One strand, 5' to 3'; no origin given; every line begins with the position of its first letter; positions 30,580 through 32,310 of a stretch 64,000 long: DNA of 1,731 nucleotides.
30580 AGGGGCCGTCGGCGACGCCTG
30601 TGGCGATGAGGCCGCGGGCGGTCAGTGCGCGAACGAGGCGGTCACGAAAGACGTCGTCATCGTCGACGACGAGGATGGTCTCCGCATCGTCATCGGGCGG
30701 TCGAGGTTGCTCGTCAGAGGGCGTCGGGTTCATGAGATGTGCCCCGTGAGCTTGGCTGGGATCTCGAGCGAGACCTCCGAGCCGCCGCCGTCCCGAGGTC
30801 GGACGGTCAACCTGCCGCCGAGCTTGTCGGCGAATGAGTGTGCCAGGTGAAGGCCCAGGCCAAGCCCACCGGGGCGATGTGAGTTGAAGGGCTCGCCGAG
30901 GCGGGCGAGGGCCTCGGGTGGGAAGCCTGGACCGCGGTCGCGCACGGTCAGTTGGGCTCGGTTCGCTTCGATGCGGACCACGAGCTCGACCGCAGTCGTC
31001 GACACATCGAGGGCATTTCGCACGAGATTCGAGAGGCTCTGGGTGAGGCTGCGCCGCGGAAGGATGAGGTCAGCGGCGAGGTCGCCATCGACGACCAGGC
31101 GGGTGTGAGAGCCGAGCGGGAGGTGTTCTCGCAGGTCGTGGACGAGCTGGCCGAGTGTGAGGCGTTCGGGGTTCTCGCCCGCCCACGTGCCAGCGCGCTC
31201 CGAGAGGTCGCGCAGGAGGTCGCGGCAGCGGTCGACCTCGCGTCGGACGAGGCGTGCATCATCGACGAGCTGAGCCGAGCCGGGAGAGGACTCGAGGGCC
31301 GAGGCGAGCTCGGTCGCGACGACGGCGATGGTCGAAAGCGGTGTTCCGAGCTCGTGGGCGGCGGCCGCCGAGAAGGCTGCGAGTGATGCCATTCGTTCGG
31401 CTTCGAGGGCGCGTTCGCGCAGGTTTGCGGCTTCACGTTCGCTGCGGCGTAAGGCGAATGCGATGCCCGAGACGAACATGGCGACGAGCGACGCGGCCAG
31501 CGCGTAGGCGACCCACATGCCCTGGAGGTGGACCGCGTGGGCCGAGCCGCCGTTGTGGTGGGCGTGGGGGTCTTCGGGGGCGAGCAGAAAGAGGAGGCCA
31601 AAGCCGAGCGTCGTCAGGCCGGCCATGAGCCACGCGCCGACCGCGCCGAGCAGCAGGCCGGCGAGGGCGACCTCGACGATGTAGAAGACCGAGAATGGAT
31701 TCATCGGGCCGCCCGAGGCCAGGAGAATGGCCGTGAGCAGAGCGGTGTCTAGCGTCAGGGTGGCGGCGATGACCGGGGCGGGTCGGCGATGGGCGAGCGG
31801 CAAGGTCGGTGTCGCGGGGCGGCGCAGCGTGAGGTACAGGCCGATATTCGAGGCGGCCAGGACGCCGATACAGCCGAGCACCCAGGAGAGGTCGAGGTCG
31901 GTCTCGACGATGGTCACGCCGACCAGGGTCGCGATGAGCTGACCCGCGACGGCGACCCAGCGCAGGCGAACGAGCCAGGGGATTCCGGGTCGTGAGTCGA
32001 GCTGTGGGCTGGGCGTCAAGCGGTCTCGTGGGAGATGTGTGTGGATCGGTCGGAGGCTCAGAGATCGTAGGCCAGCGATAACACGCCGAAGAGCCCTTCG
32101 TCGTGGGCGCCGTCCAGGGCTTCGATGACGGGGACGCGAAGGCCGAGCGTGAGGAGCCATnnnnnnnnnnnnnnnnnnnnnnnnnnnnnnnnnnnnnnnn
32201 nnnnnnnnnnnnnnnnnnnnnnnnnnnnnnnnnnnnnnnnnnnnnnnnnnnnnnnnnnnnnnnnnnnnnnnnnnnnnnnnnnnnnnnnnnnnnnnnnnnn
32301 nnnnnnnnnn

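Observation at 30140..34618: RegB/RegA-type redox two-component system co-oriented with an OM barrel, a secreted protein and an MbnP-like lipoprotein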

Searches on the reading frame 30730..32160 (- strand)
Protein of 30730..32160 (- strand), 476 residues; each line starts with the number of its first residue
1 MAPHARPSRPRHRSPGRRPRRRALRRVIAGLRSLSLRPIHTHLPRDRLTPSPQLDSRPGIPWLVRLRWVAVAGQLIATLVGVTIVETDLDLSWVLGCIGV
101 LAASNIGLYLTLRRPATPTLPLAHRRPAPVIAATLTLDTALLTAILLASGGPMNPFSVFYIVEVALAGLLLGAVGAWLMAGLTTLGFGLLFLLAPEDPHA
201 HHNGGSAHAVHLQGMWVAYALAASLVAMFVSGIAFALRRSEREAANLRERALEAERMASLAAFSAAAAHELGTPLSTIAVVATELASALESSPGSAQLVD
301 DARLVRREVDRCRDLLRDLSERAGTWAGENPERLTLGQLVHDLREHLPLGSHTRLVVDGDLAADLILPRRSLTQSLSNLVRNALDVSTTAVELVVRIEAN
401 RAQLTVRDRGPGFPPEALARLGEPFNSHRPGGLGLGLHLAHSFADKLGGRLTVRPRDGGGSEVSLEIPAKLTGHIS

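Call 3: search_protein_families(library=pfam, proteins=[window:30730-32160:-], max_evalue=0.01)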
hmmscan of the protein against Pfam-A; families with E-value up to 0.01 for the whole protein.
window:30730-32160:- (476 aa): 5 families
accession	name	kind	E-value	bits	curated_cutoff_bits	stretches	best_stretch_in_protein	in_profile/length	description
PF02518.31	HATPase_c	-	4e-21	76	26.4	1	370-470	4-110/111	Histidine kinase-, DNA gyrase B-, and HSP90-like ATPase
PF13581.12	HATPase_c_2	-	1.7e-07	31.7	27.4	1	377-465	41-125/127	Histidine kinase-like ATPase domain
PF25323.1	6TM_PilS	-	2.4e-07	31.1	27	1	129-244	78-189/189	PilS-like transmembrane domain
PF00512.31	HisKA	-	2e-06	28.2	26.9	1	261-321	3-59/66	His Kinase A (phospho-acceptor) domain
PF19258.4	KxYKxGKxW_sig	-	0.0069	16.8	23.6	1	177-202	15-40/41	KxYKxGKxW signal peptide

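Call 4: search_protein_families(library=ncbifam, proteins=[window:30730-32160:-], max_evalue=0.01)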
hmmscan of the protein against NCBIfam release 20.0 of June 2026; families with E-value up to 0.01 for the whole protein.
window:30730-32160:- (476 aa): 71 families (the best 25 are shown)
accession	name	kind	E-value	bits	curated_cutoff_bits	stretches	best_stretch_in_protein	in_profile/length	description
NF033792.0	ActS_PrrB_HisK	equivalog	5.2e-68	229.8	350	1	63-468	13-418/423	ActS/PrrB/RegB family redox-sensitive histidine kinase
NF045988.1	HisKinRegBRhodob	equivalog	1.5e-46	158.6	570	1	63-452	23-415/462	sensor histidine kinase RegB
NF040750.1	tetrathio_HK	equivalog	2.3e-21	75.9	750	1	241-454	316-539/555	tetrathionate respiration histidine kinase TtrS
NF008468.0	PRK11360.1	equivalog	4.5e-21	74.9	646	1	244-470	380-609/616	two-component system sensor histidine kinase AtoS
NF041880.1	EPS_EpsF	equivalog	3.4e-18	65.4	900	1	250-461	262-485/492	response regulator EpsF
NF007688.0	PRK10364.1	equivalog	6e-17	61.5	479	1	218-471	200-453/460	two-component system sensor histidine kinase ZraS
TIGR02966.1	phoR_proteo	equivalog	3.8e-16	59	334.2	1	262-465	116-331/333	phosphate regulon sensor histidine kinase PhoR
NF008312.0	PRK11100.1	equivalog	2.3e-15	56.4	356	1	260-470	256-475/477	two-component system sensor histidine kinase CreC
TIGR02916.1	PEP_his_kin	equivalog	3.5e-15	55.6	300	1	248-468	463-679/679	XrtA/PEP-CTERM system histidine kinase PrsK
NF010411.0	PRK13837.1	equivalog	3.9e-15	54.9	647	1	235-470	425-676/828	two-component system VirA-like sensor kinase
NF052574.1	HisKinEspCMyxo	equivalog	1.9e-14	52.8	1200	1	237-469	394-637/785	serine histidine kinase EspC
NF040691.1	MtrAB_MtrB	equivalog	3.3e-14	52.8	450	1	244-471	254-494/507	MtrAB system histidine kinase MtrB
NF007898.0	PRK10604.1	equivalog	5.3e-14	52.2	478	1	357-471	304-425/433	two-component system sensor histidine kinase RstB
NF041735.1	hist_kin_RppB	equivalog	1.4e-13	50.5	400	1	262-468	218-438/438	two-component system sensor histidine kinase RppB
NF050805.1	CellDivHKDivJCaul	equivalog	7.5e-13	47.6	1000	1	243-471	280-522/531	cell cycle sensor histidine kinase DivJ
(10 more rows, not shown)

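Call 15: find_homologous_proteins(query=window:30730-32019:-, max_evalue=1e-10)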
Query window:30730-32019:- (429 aa): 2404 proteins with E <= 1e-10 among 8000 candidates; the best 120 are listed.
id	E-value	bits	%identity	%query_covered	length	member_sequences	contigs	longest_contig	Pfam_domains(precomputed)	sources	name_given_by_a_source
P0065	7.4e-256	867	94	100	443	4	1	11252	PF25323.3,PF13581.13,PF02518.32,PF00512.32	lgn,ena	-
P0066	1.4e-150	520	63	97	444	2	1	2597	PF25323.3,PF02518.32,PF00512.32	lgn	-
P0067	3.6e-150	519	61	99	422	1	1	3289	PF25323.3,PF13581.13,PF02518.32,PF00512.32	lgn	-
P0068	2.6e-132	460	59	98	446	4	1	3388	PF25323.3,PF13581.13,PF02518.32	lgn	-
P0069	1.0e-130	455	56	97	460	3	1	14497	PF25323.3,PF02518.32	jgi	-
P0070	1.3e-125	438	56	96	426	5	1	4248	PF25323.3,PF13581.13,PF02518.32,PF00512.32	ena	-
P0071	6.0e-115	403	54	96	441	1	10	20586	PF02518.32,PF00512.32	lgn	-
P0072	1.1e-114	402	54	95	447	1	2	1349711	PF02518.32,PF00512.32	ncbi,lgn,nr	ncbi:MAG: HAMP domain-containing histidine kinase [Myxococcales bacterium]|nr:HAMP domain-containing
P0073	2.7e-114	401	53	96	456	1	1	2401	PF25323.3,PF02518.32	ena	-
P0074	2.8e-114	401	52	96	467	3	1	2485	PF25323.3,PF02518.32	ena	-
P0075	4.1e-103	364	49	98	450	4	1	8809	PF25323.3,PF13581.13,PF02518.32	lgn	-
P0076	1.6e-101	358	50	97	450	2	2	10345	PF25323.3,PF13581.13,PF02518.32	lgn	-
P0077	1.3e-100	356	49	97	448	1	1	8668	PF25323.3,PF13581.13,PF02518.32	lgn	-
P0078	1.3e-97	346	48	97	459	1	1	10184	PF25323.3,PF13581.13,PF02518.32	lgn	-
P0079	1.4e-96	342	51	97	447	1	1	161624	PF25323.3,PF02518.32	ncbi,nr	ncbi:MAG: HAMP domain-containing histidine kinase [Deltaproteobacteria bacterium]|nr:HAMP domain-con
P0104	2.0e-85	305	46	98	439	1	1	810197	PF02518.32,PF00512.32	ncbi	-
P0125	1.5e-80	289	43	96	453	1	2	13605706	PF02518.32,PF00512.32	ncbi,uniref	ncbi:ATP-binding protein [Pendulispora rubella]|uniref:histidine kinase n=1 Tax=Pendulispora rubella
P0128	2.3e-80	289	43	99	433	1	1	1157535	PF25323.3,PF02518.32,PF00512.32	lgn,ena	-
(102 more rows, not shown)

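Call 16: search_dna_similar(query=window:30730-32019:-, collection=plasmids, mode=protein, max_evalue=1e-20, max_rows=25)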
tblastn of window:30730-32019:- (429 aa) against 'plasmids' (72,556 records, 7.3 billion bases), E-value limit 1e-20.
Records with a match: 2; places in all: 2; records where one place covers at least 80% of the query: 2.
Best place of each record, by identity: <60% 2.
By first word of the organism name: Azospirillum 2.
By predicted mobility (MOB-suite, as given by PLSDB): mobilizable 2.
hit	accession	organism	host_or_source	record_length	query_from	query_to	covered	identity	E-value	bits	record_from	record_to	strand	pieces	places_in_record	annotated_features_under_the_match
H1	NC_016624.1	Azospirillum lipoferum 4B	-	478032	10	421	96%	31.1%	4e-22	106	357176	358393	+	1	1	ATP-binding protein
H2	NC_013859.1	Azospirillum sp. B510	-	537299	10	421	96%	31.0%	3e-21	104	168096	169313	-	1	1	ATP-binding protein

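Call 75: find_encoding_contigs(protein=P0125, flank=7000, max_places=1)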
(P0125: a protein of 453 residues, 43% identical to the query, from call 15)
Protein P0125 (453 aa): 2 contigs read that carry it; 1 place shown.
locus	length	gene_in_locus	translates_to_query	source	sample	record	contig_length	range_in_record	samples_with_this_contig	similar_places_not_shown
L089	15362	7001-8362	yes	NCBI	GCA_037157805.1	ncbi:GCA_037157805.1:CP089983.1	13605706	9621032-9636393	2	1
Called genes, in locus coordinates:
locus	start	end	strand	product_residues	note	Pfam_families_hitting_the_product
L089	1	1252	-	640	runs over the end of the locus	PF18947:HAMP_2 (faint), PF00672:HAMP, PF02518:HATPase_c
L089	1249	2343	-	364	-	PF00532:Peripla_BP_1, PF13407:Peripla_BP_4, PF13377:Peripla_BP_3 (weak)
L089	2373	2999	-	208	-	-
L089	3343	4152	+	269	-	PF20243:MbnP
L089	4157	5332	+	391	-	PF03150:CCP_MauG, PF21419:RoxA-like_Cyt-c (faint)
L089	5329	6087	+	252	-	-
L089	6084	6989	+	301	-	PF13557:Phenol_MetA_deg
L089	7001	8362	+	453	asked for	PF00512:HisKA (faint), PF02518:HATPase_c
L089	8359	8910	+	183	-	PF00072:Response_reg, PF02954:HTH_8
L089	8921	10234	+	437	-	PF00202:Aminotran_3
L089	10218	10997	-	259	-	-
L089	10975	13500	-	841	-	PF10139:Virul_Fac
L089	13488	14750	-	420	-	-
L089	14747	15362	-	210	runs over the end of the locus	-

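Call 76: find_encoding_contigs(protein=P0104, flank=7000, max_places=1)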
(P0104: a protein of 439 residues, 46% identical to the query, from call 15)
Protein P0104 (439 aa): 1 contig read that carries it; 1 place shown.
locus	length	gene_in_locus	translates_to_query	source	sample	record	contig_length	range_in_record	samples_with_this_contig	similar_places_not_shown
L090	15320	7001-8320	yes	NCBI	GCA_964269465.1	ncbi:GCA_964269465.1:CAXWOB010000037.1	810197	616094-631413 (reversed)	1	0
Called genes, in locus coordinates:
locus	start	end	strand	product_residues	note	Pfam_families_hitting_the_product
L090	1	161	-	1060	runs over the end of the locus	PF02412:TSP_3 (weak), PF17936:Big_6 (weak), PF19077:Big_13 (faint)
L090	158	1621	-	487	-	PF00158:Sigma54_activat, PF00004:AAA (weak), PF01078:Mg_chelatase (faint), PF07728:AAA_5 (weak), PF14532:Sigma54_activ_2, PF25601:AAA_lid_14 (weak)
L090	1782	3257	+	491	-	PF00069:Pkinase, PF07714:PK_Tyr_Ser-Thr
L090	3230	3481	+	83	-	PF08308:PEGA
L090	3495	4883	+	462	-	PF00069:Pkinase, PF07714:PK_Tyr_Ser-Thr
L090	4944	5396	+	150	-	PF13115:YtkA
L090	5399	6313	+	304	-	PF13557:Phenol_MetA_deg (faint)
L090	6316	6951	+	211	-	PF08534:Redoxin, PF00578:AhpC-TSA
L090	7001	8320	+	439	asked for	PF00512:HisKA, PF02518:HATPase_c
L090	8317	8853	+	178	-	PF00072:Response_reg, PF02954:HTH_8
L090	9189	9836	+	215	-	-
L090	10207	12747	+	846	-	PF01442:Apolipoprotein (faint)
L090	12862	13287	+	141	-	-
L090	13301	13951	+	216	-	-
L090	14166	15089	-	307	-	PF00691:OmpA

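Call 77: find_encoding_contigs(protein=P0128, flank=7000, max_places=1)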
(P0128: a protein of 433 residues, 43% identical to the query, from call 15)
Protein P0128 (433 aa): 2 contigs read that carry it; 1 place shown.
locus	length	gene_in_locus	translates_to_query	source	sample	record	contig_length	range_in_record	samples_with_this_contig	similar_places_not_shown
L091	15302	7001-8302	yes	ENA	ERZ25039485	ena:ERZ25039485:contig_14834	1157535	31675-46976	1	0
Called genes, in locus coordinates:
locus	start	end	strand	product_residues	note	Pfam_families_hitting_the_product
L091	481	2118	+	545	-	-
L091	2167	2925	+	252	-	-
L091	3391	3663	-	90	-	-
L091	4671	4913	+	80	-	-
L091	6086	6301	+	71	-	-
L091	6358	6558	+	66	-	-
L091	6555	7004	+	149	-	-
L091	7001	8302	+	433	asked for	PF25323:6TM_PilS, PF00512:HisKA (weak), PF02518:HATPase_c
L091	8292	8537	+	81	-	PF00072:Response_reg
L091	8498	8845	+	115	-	PF00072:Response_reg (weak), PF02954:HTH_8, PF13556:HTH_30 (weak)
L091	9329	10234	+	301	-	-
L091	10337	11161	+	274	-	-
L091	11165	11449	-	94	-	PF01794:Ferric_reduct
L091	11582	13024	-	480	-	-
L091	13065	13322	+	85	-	PF04226:Transgly_assoc (weak)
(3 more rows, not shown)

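Call 85: get_annotated_region(hit=H1, flank=4000)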
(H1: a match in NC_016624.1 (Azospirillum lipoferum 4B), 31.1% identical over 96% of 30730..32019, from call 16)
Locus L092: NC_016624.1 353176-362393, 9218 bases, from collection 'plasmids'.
description: Azospirillum lipoferum 4B plasmid AZO_p5, complete sequence
organism: Azospirillum lipoferum 4B (NCBI taxid 862719)
taxonomy: Bacteria; Pseudomonadota; Alphaproteobacteria; Rhodospirillales; Azospirillaceae; Azospirillum; Azospirillum lipoferum; Azospirillum lipoferum 4B
host: -; source: -; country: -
typing (MOB-suite, as given by PLSDB): mobilizable; relaxase MOBP
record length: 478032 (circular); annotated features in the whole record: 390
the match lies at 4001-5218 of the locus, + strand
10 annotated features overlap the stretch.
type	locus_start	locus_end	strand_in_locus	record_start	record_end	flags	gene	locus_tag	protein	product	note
CDS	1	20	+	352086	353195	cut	cyoA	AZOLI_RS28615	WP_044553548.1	ubiquinol oxidase subunit II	GO:0015990 - electron transport coupled proton transport [Evidence IEA]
CDS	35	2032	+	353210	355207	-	cyoB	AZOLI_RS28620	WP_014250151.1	cytochrome o ubiquinol oxidase subunit I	GO:0015990 - electron transport coupled proton transport [Evidence IEA]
CDS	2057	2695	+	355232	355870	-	cyoC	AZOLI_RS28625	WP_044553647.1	cytochrome o ubiquinol oxidase subunit III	GO:0015990 - electron transport coupled proton transport [Evidence IEA]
CDS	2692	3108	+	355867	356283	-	cyoD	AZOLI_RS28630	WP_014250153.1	cytochrome o ubiquinol oxidase subunit IV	GO:0015990 - electron transport coupled proton transport [Evidence IEA]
CDS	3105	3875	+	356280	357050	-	-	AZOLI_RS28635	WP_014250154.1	SURF1 family protein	-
CDS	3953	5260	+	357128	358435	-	-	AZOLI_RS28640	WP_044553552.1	ATP-binding protein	-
CDS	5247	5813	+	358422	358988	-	-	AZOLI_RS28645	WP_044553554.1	response regulator transcription factor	-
CDS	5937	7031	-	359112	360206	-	-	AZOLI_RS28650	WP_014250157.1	glycosyltransferase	-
CDS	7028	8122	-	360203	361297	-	-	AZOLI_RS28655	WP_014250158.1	glycosyltransferase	-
CDS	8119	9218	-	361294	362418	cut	-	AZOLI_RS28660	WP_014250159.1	glycosyltransferase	-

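Call 95: search_protein_families(library=pfam, proteins=[L089:5329-6087:+, L089:3343-4152:+], max_evalue=0.1)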
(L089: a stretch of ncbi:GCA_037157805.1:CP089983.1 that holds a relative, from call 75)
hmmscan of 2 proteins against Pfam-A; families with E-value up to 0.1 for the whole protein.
L089:5329-6087:+ (252 aa): 0 families

L089:3343-4152:+ (269 aa): 1 family
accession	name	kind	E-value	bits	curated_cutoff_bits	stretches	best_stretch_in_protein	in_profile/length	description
PF20243.3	MbnP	-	5.6e-40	137.7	27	1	1-235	4-188/189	MbnP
